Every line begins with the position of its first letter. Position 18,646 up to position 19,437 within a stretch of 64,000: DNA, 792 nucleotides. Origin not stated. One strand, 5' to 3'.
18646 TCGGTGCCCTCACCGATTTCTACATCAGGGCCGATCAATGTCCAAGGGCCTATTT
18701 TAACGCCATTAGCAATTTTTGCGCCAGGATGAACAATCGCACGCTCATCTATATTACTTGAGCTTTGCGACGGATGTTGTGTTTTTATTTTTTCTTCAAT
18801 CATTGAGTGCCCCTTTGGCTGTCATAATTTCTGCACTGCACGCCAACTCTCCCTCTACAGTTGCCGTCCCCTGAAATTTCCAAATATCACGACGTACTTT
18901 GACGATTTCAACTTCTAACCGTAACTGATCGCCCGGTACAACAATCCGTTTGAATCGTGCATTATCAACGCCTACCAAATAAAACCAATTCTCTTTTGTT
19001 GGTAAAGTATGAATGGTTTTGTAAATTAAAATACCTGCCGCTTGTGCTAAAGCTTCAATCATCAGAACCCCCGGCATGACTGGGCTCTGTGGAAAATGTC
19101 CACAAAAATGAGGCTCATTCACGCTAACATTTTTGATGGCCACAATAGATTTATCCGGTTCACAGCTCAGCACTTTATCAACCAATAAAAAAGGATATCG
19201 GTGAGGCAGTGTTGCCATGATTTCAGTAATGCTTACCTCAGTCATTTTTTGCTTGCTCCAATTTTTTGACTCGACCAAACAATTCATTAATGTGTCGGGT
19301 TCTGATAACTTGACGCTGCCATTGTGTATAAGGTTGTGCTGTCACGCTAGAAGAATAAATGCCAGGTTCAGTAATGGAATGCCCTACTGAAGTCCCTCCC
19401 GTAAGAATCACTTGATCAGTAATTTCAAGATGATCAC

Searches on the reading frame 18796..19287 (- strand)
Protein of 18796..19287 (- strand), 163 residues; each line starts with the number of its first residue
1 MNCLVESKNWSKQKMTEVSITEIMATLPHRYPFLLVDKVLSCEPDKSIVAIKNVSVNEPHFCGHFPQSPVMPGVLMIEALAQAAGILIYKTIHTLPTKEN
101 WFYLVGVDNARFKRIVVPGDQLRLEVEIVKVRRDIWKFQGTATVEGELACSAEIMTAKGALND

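Call 14: search_protein_families(library=pfam, proteins=[window:18796-19287:-], max_evalue=0.001)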
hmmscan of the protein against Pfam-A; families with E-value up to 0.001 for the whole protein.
window:18796-19287:- (163 aa): 1 family
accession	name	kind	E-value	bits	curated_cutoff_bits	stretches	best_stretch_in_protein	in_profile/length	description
PF07977.19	FabA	-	2.5e-35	121.6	23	1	27-152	1-137/138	FabA-like domain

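Call 45: list_cluster_members(proteins=[window:18796-19287:-, window:17955-18803:-, window:9379-9966:-, window:15794-16951:-, window:16967-17215:-, window:17468-17902:+])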
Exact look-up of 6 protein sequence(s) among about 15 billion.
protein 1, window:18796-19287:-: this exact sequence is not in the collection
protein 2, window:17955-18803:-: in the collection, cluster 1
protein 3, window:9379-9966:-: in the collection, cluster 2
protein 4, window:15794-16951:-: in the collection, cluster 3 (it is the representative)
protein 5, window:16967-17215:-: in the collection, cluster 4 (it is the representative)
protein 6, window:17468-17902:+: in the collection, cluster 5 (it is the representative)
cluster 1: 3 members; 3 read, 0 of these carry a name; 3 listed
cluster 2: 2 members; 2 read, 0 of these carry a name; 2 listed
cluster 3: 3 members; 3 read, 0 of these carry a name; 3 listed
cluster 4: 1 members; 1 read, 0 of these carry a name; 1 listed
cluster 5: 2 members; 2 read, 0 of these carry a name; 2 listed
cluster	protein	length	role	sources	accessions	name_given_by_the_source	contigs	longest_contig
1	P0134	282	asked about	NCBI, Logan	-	-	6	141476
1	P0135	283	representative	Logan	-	-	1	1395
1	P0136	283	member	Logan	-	-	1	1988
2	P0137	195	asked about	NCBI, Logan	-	-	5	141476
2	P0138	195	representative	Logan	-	-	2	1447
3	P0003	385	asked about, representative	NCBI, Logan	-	-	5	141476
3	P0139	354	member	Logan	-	-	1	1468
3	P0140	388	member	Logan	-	-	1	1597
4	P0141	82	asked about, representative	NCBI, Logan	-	-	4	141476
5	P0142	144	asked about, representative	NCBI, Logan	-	-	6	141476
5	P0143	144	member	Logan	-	-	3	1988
